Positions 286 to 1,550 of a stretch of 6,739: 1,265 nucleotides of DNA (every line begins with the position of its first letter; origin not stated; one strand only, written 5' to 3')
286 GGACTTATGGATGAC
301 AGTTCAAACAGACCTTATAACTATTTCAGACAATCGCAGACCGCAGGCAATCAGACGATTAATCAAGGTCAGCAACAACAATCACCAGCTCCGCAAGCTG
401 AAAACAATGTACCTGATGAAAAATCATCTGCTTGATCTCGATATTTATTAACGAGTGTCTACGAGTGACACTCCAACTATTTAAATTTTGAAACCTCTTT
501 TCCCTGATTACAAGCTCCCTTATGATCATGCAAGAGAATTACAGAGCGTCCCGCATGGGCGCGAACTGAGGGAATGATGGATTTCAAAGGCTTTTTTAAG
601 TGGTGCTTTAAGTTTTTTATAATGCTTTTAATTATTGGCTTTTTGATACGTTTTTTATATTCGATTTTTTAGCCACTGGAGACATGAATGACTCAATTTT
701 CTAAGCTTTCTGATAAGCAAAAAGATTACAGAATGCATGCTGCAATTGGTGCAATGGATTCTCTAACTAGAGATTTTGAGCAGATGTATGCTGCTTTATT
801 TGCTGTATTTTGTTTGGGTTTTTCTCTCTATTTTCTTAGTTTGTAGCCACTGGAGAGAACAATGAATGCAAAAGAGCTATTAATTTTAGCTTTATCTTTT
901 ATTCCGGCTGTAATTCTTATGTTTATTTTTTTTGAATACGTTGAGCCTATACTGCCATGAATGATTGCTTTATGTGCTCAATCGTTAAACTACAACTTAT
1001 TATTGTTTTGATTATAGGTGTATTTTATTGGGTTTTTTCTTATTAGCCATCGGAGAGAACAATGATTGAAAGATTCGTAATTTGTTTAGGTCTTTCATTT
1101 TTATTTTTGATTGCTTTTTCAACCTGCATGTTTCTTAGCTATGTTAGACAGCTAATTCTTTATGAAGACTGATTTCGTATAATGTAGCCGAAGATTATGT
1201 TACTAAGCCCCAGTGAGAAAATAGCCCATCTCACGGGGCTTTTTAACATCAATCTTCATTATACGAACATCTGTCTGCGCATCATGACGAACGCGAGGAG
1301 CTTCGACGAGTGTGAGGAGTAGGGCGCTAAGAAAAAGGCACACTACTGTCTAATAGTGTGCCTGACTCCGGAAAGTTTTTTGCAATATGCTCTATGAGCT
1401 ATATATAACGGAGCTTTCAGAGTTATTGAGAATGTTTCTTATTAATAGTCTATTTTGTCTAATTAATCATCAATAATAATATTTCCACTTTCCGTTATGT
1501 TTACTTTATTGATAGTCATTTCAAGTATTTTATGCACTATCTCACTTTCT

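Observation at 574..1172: Chain of five tiny single-TM ORFs linked by a repeated stop-SD-start cassette, in the slot where Ff phages carry gIV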

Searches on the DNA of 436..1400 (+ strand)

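Call 7: search_dna_similar(query=window:436-1400:+, collection=phages, mode=distant, max_evalue=0.01)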
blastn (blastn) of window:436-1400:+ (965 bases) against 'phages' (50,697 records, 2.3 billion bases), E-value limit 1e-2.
Records with a match: 1; places in all: 1; records where one place covers at least 80% of the query: 0.
Best place of each record, by identity: 80-90% 1.
By first word of the organism name: Acinetobacter 1.
By host as written in the record: Acinetobacter baumannii M02 1.
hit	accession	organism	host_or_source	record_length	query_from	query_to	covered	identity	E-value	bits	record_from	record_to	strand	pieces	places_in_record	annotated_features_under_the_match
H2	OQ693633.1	Acinetobacter phage M02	Acinetobacter baumannii M02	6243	731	832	11%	84.0%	3e-20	105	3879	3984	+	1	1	none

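Call 71: search_dna_similar(query=window:436-1400:+, collection=plasmids, mode=distant, max_evalue=0.001, max_rows=15)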
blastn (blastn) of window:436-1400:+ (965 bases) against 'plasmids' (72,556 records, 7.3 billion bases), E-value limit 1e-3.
Records with a match: 354; places in all: 413; records where one place covers at least 80% of the query: 0.
Best place of each record, by identity: >=99% 2; 90-95% 2; 80-90% 23; 60-80% 327.
By first word of the organism name: Acinetobacter 350; Klebsiella 1; Aeromonas 1; Salmonella 1; Bacillus 1.
By predicted mobility (MOB-suite, as given by PLSDB): mobilizable 267; non-mobilizable 85; conjugative 2.
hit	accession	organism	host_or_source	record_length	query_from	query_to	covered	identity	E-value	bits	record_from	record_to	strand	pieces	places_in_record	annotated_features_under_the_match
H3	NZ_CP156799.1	Acinetobacter sp. ANC 7912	cattle,whole organism,cattle feces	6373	2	965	51%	89.2%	3e-108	643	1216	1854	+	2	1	zonular occludens toxin domain-containing protein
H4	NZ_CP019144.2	Acinetobacter lwoffii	-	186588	49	255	21%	84.8%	2e-54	222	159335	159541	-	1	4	zonular occludens toxin domain-containing protein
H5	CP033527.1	Acinetobacter pittii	Homo sapiens,Bacterial culture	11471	7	134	13%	75.0%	2e-10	75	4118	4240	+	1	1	none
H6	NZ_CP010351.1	Acinetobacter johnsonii XBB1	Hospital sewage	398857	7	134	13%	75.0%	2e-10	75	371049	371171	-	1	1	none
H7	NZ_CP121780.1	Acinetobacter johnsonii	Sputum,patient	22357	7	134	13%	75.0%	2e-10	75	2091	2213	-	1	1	none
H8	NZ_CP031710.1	Acinetobacter wuhouensis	single cell,hospital sewage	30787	13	134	13%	78.4%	2e-14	88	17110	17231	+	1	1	none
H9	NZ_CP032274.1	Acinetobacter sp. WCHAc010034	single cell,hospital sewage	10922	13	134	13%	78.4%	2e-14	88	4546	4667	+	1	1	none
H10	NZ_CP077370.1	Acinetobacter lwoffii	-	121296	13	134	13%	78.4%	2e-14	88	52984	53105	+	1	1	none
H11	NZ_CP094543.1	Acinetobacter sp. YH16040_T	Pig,feces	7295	13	134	13%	78.4%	2e-14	88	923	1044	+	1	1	none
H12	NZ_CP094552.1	Acinetobacter sp. YH16056_T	soil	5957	13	134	13%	78.4%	2e-14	88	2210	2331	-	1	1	none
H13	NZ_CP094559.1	Acinetobacter sp. YH12068_T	Pig,feces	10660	13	134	13%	78.4%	2e-14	88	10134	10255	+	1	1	none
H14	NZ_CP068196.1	Acinetobacter johnsonii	-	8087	13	134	13%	78.4%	2e-14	88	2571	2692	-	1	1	none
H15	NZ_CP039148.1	Acinetobacter sp. 10FS3-1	pig,feces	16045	13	134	13%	78.4%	2e-14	88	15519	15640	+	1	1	none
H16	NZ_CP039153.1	Acinetobacter sp. 10FS3-1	pig,feces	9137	13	134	13%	78.4%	2e-14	88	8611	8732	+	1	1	none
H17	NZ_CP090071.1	Acinetobacter sp. SH20PTE14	pig manure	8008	13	134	13%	77.6%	1e-12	83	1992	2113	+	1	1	none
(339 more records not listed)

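Call 72: get_annotated_region(hit=H3, flank=3000)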
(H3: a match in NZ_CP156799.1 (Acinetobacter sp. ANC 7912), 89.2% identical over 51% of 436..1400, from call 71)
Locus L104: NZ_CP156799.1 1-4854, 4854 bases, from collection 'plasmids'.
description: Acinetobacter sp. ANC 7912 plasmid pANC7912.4, complete sequence
organism: Acinetobacter sp. ANC 7912 (NCBI taxid 3151490)
taxonomy: Bacteria; Pseudomonadota; Gammaproteobacteria; Moraxellales; Moraxellaceae; Acinetobacter; Acinetobacter sp. ANC 7912
host: -; source: cattle,whole organism,cattle feces; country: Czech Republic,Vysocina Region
typing (MOB-suite, as given by PLSDB): non-mobilizable
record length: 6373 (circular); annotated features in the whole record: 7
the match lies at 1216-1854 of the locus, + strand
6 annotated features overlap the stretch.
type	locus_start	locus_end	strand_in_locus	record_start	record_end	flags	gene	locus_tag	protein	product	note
CDS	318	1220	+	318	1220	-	-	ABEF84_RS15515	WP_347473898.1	zonular occludens toxin domain-containing protein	-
CDS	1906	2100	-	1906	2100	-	-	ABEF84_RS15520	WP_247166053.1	hypothetical protein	-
CDS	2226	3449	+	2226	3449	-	-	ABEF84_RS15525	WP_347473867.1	phage/plasmid replication protein, II/X family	GO:0006260 - DNA replication [Evidence IEA]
CDS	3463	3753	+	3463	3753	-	-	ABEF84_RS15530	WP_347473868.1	hypothetical protein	-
CDS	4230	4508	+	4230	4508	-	-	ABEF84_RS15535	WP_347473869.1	hypothetical protein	-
CDS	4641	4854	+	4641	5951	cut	-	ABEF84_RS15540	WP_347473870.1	virulence factor TspB C-terminal domain-related protein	-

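Call 73: get_annotated_region(hit=H11, flank=2500)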
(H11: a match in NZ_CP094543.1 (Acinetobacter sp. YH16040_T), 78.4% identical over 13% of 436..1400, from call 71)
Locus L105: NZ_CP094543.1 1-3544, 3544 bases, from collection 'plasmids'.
description: Acinetobacter sp. YH16040_T plasmid pYH16040-2, complete sequence
organism: Acinetobacter sp. YH16040_T (NCBI taxid 2929512)
taxonomy: Bacteria; Pseudomonadota; Gammaproteobacteria; Moraxellales; Moraxellaceae; Acinetobacter; Acinetobacter sp. YH16040 T
host: -; source: Pig,feces; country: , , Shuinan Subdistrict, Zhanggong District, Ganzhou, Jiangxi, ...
typing (MOB-suite, as given by PLSDB): mobilizable; replicon rep_cluster_1154; relaxase MOBQ
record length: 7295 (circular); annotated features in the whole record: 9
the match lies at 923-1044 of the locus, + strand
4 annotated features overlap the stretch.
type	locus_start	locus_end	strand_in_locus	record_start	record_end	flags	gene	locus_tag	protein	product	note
CDS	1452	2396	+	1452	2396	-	repM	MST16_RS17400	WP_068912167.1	replication initiation protein RepM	GO:0006270 - DNA replication initiation [Evidence IEA]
CDS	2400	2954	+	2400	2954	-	-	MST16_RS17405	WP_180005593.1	plasmid replication DNA-binding protein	-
CDS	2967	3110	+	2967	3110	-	-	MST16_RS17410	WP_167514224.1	hypothetical protein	-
CDS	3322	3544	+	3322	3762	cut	-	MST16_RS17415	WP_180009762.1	hypothetical protein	-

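Call 76: search_dna_similar(query=window:440-575:+, collection=plasmids, mode=distant, max_evalue=0.001, max_rows=24, rows=spread)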
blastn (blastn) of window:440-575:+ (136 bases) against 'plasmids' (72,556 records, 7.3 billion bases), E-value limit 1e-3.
Records with a match: 407; places in all: 465; records where one place covers at least 80% of the query: 234.
Best place of each record, by identity: >=99% 1; 95-99% 1; 80-90% 25; 60-80% 380.
By first word of the organism name: Acinetobacter 403; Klebsiella 1; Aeromonas 1; Salmonella 1; Bacillus 1.
By predicted mobility (MOB-suite, as given by PLSDB): mobilizable 304; non-mobilizable 101; conjugative 2.
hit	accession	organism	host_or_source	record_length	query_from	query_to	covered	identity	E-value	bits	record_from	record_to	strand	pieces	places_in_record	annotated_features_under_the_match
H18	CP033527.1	Acinetobacter pittii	Homo sapiens,Bacterial culture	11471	3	130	94%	75.0%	2e-11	75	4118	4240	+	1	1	none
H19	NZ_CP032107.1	Acinetobacter lwoffii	cell culture,permafrost, Kolyma lowland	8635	13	128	85%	78.2%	4e-13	82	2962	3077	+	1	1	none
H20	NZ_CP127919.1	Acinetobacter sp. SAAs474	cell culture,lake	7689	13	128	85%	76.7%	2e-11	76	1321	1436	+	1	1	none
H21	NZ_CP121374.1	Acinetobacter baumannii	mixed culture,wastewater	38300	13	128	85%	75.4%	6e-11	73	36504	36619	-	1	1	none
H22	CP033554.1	Acinetobacter nosocomialis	Homo sapiens,Bacterial culture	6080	13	128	85%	74.8%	2e-10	73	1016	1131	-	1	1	none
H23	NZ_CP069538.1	Acinetobacter pittii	-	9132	13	130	87%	73.3%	1e-6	60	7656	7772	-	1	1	none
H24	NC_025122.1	Acinetobacter sp. M131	-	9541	13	130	87%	73.1%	4e-7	61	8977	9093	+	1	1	none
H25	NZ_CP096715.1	Acinetobacter baumannii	Homo sapiens,abdominal fluid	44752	13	130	87%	73.1%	4e-7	61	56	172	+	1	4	none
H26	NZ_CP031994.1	Acinetobacter haemolyticus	Homo sapiens,Ascites liquid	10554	13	130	87%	73.1%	4e-7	61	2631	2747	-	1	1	none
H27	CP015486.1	Acinetobacter baumannii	Homo sapiens,bodily fluid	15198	13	127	85%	74.4%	9e-9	67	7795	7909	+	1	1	none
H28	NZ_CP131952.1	Acinetobacter baumannii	Homo sapiens,Wound/Abscess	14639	13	127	85%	74.4%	9e-9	67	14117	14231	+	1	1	none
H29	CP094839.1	Acinetobacter schindleri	mixed culture,chicken fecal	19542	13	128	85%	73.1%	1e-7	64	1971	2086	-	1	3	none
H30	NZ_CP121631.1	Acinetobacter baumannii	Homo sapiens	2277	13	128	85%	73.1%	1e-7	64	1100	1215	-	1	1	record has no annotation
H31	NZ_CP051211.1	Acinetobacter sp. NEB149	cell culture,R.J.Roberts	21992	13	126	84%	72.8%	1e-6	60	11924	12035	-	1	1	none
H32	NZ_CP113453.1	Acinetobacter baumannii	cell culture,Draining-Matting Conveyor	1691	11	83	54%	82.2%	6e-11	74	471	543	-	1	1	record has no annotation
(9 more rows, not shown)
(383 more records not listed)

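Call 77: get_annotated_region(hit=H18, flank=1500)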
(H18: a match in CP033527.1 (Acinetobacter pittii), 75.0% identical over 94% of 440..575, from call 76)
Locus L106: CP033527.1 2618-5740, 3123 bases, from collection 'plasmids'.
description: Acinetobacter pittii strain 2014N05-125 plasmid p2014N05-125-2, complete sequence
organism: Acinetobacter pittii (NCBI taxid 48296)
taxonomy: Bacteria; Pseudomonadota; Gammaproteobacteria; Moraxellales; Moraxellaceae; Acinetobacter; Acinetobacter pittii
host: -; source: Homo sapiens,Bacterial culture; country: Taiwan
typing (MOB-suite, as given by PLSDB): mobilizable; relaxase MOBC
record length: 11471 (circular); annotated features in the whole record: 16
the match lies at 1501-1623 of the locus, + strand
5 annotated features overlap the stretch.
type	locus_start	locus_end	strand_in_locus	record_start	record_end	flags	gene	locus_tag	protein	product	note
CDS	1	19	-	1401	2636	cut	-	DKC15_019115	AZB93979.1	hypothetical protein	-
CDS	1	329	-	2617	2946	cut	-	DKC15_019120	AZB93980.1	hypothetical protein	-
CDS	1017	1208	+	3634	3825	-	-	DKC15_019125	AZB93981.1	hypothetical protein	-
CDS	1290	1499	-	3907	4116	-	-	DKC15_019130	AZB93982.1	hypothetical protein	-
CDS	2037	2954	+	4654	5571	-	-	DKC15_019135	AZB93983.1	RepB family plasmid replication initiator protein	-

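Call 78: get_annotated_region(hit=H19, flank=1500)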
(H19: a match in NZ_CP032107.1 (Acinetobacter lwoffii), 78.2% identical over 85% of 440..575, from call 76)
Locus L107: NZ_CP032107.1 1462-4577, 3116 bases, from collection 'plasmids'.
description: Acinetobacter lwoffii strain EK30A plasmid pALWEK1.4, complete sequence
organism: Acinetobacter lwoffii (NCBI taxid 28090)
taxonomy: Bacteria; Pseudomonadota; Gammaproteobacteria; Moraxellales; Moraxellaceae; Acinetobacter; Acinetobacter lwoffii
host: -; source: cell culture,permafrost, Kolyma lowland; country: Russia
typing (MOB-suite, as given by PLSDB): mobilizable; replicon rep_cluster_1219; relaxase MOBQ
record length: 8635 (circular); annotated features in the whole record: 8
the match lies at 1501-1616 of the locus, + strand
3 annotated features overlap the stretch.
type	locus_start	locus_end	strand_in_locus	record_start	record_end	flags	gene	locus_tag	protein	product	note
CDS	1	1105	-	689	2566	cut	-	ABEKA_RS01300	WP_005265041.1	potassium transporter Kup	-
CDS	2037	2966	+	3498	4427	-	repM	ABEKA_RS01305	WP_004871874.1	replication initiation protein RepM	GO:0006270 - DNA replication initiation [Evidence IEA]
CDS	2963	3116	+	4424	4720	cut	-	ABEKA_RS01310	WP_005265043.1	hypothetical protein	-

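Call 79: get_annotated_region(hit=H22, flank=1500)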
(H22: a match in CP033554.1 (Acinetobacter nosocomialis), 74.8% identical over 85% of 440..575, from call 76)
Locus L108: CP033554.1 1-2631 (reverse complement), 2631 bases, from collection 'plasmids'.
description: Acinetobacter nosocomialis strain 2014S01-097 plasmid p2014S01-097-4, complete sequence
organism: Acinetobacter nosocomialis (NCBI taxid 106654)
taxonomy: Bacteria; Pseudomonadota; Gammaproteobacteria; Moraxellales; Moraxellaceae; Acinetobacter; Acinetobacter nosocomialis
host: -; source: Homo sapiens,Bacterial culture; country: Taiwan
typing (MOB-suite, as given by PLSDB): mobilizable; replicon rep_cluster_1280; relaxase MOBQ
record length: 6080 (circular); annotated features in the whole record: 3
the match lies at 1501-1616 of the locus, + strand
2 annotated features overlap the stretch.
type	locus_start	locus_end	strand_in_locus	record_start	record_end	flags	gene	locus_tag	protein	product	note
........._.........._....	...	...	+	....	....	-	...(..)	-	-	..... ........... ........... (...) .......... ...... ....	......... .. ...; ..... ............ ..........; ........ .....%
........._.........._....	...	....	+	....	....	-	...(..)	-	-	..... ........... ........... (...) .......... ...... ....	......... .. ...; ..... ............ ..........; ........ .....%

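Call 80: get_annotated_region(hit=H24, flank=1500)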
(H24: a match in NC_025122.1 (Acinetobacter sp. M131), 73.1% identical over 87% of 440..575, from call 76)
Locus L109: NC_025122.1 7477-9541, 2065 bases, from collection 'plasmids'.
description: Acinetobacter sp. M131 plasmid pM131-3, complete sequence
organism: Acinetobacter sp. M131 (NCBI taxid 1280052)
taxonomy: Bacteria; Pseudomonadota; Gammaproteobacteria; Moraxellales; Moraxellaceae; Acinetobacter; Acinetobacter sp. M131
host: -; source: -; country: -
typing (MOB-suite, as given by PLSDB): mobilizable; replicon rep_cluster_1226; relaxase MOBQ
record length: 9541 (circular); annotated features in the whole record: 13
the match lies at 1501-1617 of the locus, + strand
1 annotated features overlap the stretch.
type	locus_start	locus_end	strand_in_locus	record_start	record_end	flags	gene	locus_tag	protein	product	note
CDS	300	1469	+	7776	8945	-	-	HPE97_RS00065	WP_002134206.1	MobA/MobL family protein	-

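Call 81: get_annotated_region(hit=H27, flank=1500)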
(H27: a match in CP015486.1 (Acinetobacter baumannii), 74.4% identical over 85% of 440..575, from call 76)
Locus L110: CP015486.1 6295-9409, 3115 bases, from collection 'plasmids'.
description: Acinetobacter baumannii strain ORAB01 plasmid pORAB01-3, complete sequence
organism: Acinetobacter baumannii (NCBI taxid 470)
taxonomy: Bacteria; Pseudomonadota; Gammaproteobacteria; Moraxellales; Moraxellaceae; Acinetobacter; Acinetobacter baumannii
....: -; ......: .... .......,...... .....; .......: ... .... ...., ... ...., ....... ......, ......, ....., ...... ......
typing (MOB-suite, as given by PLSDB): non-mobilizable; replicon rep_cluster_1172
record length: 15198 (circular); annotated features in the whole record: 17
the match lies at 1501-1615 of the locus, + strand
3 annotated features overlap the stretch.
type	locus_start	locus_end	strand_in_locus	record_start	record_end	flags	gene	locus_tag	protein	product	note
CDS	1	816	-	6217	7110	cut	-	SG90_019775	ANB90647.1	integrase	-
CDS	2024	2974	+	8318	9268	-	-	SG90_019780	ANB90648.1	DNA replication protein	-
CDS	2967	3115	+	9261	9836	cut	-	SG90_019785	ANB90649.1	DNA replication protein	-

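Call 82: get_annotated_region(hit=H30, flank=1200)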
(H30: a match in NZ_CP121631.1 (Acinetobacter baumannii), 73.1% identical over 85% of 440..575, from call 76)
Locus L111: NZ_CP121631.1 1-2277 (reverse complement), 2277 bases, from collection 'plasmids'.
description: Acinetobacter baumannii strain JAB270 plasmid pJAB270-3, complete sequence
organism: Acinetobacter baumannii (NCBI taxid 470)
taxonomy: Bacteria; Pseudomonadota; Gammaproteobacteria; Moraxellales; Moraxellaceae; Acinetobacter; Acinetobacter baumannii
host: -; source: Homo sapiens; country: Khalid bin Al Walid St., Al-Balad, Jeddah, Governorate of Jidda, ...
typing (MOB-suite, as given by PLSDB): non-mobilizable; replicon rep_cluster_1280
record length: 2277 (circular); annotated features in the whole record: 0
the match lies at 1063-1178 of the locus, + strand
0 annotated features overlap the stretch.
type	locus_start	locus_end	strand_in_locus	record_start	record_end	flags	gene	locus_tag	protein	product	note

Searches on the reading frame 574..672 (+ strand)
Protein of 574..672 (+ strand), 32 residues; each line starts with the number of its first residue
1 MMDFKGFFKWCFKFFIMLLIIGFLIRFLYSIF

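Call 8: search_protein_families(library=phrogs, proteins=[window:574-672:+], max_evalue=1)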
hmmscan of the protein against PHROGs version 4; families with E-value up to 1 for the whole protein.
window:574-672:+ (32 aa): 0 families

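Call 50: search_protein_families(library=pfam, proteins=[window:574-672:+], max_evalue=1)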
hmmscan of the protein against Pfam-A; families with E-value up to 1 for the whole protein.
window:574-672:+ (32 aa): 0 families
